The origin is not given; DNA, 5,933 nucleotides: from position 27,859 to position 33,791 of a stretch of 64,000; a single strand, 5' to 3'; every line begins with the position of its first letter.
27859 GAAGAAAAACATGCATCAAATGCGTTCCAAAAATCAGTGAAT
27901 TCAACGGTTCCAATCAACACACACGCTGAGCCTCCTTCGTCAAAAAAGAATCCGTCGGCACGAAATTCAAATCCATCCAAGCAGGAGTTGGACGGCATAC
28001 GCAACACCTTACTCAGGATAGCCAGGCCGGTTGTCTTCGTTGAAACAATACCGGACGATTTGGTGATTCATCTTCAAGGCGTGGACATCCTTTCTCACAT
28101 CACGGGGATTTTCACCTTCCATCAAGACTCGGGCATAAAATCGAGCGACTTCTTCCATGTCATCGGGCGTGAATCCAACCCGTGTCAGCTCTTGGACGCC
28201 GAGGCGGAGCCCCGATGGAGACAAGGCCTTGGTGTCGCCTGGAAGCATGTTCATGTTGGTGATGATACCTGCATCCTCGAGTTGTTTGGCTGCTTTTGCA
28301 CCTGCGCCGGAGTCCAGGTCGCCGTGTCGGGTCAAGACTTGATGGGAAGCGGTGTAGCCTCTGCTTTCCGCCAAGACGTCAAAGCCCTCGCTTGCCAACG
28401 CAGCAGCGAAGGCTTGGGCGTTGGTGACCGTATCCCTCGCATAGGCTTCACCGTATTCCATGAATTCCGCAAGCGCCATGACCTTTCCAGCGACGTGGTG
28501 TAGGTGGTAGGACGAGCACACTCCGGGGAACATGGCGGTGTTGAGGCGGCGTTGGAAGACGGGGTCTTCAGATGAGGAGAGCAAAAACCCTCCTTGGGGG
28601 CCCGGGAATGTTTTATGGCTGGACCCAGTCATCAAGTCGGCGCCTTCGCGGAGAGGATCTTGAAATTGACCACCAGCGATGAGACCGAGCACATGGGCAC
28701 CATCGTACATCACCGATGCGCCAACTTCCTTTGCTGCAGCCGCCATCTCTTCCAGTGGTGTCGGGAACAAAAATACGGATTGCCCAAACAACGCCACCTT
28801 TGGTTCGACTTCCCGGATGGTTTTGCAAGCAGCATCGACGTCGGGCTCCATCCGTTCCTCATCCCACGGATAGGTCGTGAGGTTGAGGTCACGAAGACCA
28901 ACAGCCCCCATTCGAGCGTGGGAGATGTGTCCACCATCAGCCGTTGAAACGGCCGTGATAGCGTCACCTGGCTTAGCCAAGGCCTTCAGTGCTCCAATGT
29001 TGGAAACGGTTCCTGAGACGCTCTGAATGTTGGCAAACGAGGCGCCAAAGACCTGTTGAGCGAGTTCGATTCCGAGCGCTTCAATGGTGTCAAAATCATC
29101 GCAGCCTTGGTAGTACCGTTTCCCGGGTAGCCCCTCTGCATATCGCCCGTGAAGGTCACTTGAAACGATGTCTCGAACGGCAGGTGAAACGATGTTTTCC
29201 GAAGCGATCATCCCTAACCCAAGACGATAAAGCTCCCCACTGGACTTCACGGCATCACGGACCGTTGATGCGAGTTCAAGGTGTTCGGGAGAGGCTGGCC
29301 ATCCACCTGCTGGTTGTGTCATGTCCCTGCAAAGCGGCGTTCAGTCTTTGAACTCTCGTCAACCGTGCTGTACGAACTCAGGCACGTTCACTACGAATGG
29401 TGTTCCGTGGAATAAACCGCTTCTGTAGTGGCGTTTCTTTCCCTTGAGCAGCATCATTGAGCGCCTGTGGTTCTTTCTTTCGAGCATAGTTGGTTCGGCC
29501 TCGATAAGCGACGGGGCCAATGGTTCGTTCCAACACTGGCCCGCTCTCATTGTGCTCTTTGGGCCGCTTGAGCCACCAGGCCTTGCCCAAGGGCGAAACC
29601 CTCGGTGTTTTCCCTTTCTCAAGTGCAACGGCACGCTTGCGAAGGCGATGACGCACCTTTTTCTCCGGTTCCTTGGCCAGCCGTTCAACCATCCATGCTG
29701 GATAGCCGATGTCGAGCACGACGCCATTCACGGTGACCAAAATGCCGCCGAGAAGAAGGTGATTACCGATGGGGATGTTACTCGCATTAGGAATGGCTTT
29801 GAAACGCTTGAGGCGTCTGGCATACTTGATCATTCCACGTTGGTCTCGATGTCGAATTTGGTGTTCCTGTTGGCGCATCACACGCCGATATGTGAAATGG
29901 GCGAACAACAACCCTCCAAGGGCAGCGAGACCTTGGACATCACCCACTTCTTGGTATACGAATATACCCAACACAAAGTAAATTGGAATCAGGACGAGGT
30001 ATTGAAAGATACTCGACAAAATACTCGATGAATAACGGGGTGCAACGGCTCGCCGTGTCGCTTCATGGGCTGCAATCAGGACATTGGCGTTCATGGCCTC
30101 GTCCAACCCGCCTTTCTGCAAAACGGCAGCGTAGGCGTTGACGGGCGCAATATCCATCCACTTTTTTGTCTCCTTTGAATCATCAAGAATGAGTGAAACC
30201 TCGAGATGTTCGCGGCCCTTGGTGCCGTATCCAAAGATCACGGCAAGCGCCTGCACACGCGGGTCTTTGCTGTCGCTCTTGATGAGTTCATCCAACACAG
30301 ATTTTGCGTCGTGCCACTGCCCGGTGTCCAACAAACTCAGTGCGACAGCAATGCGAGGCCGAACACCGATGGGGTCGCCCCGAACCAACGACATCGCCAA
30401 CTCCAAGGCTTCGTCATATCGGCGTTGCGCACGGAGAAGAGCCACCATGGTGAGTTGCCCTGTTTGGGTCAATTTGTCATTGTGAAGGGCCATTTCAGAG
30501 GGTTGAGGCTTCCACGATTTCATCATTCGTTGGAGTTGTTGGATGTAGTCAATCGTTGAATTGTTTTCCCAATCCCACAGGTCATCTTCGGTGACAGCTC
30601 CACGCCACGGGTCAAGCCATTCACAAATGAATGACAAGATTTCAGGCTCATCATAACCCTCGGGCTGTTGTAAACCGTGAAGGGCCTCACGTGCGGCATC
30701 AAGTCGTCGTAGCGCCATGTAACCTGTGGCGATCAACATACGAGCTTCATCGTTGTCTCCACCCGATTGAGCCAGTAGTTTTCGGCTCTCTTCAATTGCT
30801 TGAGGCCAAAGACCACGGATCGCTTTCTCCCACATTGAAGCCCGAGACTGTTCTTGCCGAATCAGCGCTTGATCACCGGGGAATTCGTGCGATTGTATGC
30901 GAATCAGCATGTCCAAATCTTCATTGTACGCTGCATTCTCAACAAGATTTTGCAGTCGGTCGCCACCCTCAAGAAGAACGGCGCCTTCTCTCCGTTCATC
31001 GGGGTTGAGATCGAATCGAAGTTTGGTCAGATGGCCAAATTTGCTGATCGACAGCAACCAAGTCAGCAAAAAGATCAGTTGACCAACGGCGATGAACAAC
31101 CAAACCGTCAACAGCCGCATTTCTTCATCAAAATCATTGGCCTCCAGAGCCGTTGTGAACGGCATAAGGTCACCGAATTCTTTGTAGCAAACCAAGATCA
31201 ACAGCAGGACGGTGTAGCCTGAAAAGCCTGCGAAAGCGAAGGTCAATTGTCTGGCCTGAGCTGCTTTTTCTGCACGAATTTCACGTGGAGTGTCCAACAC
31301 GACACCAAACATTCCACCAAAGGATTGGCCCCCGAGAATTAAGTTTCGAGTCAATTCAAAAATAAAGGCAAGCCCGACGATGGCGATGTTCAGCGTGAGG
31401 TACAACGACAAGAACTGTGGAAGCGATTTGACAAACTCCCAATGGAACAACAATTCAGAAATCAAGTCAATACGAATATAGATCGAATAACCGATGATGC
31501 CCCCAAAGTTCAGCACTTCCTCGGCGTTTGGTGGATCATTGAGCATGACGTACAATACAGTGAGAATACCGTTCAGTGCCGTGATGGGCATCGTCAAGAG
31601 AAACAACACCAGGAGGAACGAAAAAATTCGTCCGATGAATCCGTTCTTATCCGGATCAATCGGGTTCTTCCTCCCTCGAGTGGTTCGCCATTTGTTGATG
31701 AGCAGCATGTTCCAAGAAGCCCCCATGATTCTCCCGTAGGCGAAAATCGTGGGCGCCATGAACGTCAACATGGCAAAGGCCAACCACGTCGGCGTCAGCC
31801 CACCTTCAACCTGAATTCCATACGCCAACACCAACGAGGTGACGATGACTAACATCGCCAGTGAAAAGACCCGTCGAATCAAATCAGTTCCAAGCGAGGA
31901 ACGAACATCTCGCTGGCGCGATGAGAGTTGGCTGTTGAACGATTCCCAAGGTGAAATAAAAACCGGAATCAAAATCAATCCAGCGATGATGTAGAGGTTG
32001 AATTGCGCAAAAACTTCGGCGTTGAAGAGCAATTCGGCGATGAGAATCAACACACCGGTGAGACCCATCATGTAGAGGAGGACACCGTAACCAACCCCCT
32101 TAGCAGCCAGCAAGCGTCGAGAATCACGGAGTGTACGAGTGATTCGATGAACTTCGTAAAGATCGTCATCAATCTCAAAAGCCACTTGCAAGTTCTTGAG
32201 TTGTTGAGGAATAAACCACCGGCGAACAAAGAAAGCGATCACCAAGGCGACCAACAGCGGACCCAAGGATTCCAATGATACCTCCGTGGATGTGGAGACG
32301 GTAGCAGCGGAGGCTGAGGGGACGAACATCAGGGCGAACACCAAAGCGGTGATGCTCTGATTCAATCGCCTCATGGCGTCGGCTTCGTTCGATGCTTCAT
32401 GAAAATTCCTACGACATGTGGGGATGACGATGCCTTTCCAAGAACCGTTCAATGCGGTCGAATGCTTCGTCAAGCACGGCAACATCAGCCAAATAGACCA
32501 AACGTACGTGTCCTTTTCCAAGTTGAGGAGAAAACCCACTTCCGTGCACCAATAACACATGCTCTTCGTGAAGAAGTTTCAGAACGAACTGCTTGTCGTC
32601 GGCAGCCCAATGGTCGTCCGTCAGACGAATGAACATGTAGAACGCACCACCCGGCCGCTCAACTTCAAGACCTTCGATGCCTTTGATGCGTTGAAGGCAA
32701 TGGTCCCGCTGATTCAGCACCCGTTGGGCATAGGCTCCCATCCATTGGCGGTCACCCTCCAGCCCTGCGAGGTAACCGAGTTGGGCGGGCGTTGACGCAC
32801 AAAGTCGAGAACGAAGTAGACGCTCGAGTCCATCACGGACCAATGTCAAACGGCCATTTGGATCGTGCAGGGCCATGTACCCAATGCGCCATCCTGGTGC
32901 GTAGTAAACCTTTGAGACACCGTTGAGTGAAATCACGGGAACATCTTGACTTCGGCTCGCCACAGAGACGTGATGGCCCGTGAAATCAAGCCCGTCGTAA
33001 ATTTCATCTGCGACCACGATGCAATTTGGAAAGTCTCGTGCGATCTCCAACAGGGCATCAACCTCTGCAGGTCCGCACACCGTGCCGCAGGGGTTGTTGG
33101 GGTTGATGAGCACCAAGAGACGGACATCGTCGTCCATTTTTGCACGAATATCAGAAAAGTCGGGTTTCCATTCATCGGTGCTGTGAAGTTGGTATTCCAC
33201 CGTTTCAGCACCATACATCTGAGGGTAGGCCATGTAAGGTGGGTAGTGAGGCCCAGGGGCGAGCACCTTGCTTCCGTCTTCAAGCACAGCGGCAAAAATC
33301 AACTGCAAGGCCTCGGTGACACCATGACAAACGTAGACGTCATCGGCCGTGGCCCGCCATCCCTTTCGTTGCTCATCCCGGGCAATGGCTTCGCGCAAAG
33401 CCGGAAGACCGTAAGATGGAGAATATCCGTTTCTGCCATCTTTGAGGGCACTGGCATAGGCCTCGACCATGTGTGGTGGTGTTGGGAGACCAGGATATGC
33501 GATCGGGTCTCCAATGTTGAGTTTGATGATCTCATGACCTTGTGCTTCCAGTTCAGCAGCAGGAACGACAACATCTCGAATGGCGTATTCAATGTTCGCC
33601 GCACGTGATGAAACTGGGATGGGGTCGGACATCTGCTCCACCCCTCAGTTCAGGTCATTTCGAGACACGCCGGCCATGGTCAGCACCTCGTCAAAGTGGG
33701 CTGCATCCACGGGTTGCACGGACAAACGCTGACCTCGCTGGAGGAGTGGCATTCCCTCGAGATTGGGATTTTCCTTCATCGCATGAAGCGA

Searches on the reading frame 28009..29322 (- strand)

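Call 78: search_protein_families(library=pfam, proteins=[window:28009-29322:-], max_evalue=0.00001)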
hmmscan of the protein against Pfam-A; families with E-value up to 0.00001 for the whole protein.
window:28009-29322:- (437 aa): 2 families
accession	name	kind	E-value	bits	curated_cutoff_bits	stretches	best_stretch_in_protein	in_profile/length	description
PF00464.25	SHMT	-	3.4e-68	230.5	27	1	21-395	8-398/399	Serine hydroxymethyltransferase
PF00155.27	Aminotran_1_2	-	1.5e-07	31.4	19.7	1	97-344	67-314/361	Aminotransferase class I and II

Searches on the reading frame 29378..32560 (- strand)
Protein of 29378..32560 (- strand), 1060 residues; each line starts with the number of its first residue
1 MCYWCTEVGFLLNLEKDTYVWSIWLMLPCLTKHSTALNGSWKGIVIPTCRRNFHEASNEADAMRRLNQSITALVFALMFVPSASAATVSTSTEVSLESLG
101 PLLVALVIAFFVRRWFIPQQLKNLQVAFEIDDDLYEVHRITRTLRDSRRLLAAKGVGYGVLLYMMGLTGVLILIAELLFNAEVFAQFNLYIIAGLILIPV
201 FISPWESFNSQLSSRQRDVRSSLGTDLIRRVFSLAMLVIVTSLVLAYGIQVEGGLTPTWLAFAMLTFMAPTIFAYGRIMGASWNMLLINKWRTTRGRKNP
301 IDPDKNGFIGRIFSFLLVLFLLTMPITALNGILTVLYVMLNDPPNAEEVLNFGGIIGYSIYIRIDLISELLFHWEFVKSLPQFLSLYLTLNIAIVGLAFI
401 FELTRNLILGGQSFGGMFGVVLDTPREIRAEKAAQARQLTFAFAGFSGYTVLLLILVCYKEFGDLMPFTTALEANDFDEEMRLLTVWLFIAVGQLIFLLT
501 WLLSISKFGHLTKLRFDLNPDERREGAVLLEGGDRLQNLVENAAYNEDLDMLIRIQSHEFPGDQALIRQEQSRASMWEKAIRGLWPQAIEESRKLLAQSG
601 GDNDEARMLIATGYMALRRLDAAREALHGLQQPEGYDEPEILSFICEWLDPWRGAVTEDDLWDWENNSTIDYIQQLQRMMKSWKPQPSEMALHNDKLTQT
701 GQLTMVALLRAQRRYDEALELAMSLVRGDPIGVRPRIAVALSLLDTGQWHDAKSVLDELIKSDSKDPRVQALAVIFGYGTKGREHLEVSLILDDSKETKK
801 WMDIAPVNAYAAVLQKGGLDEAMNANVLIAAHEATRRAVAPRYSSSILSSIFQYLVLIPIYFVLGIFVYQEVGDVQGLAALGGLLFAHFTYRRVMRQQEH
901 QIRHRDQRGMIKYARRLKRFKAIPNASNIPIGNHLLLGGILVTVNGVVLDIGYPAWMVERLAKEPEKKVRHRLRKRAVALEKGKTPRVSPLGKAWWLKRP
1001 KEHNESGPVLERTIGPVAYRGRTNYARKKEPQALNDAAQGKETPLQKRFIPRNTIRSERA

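Call 67: search_protein_families(library=pfam, proteins=[window:29378-32560:-], max_evalue=0.00001)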
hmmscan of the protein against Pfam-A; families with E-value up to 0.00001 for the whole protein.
window:29378-32560:- (1060 aa): 2 families
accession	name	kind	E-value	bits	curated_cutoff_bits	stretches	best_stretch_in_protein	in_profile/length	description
PF14559.12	TPR_19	-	1.4e-11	45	25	1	709-772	1-64/68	Tetratricopeptide repeat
PF13428.12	TPR_14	-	3.7e-06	27.5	23.5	0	736-772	4-40/44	Tetratricopeptide repeat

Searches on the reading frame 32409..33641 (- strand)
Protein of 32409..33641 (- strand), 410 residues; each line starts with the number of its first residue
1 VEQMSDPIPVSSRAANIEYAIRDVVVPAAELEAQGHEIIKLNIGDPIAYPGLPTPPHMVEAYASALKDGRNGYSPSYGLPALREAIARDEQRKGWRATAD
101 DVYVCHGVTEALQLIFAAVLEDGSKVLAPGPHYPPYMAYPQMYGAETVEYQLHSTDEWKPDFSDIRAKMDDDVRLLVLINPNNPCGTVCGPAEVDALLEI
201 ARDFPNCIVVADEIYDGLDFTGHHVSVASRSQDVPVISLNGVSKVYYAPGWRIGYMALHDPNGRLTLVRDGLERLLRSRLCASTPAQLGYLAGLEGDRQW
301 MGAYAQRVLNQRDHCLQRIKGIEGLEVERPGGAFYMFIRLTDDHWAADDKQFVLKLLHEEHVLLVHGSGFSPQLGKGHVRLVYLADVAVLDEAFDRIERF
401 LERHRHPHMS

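Call 67: search_protein_families(library=pfam, proteins=[window:32409-33641:-], max_evalue=0.00001)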
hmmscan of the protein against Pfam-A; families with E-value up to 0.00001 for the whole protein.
window:32409-33641:- (410 aa): 1 family
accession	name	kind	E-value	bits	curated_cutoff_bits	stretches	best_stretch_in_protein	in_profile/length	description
PF00155.27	Aminotran_1_2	-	1.9e-53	182.4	19.7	1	37-397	2-361/361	Aminotransferase class I and II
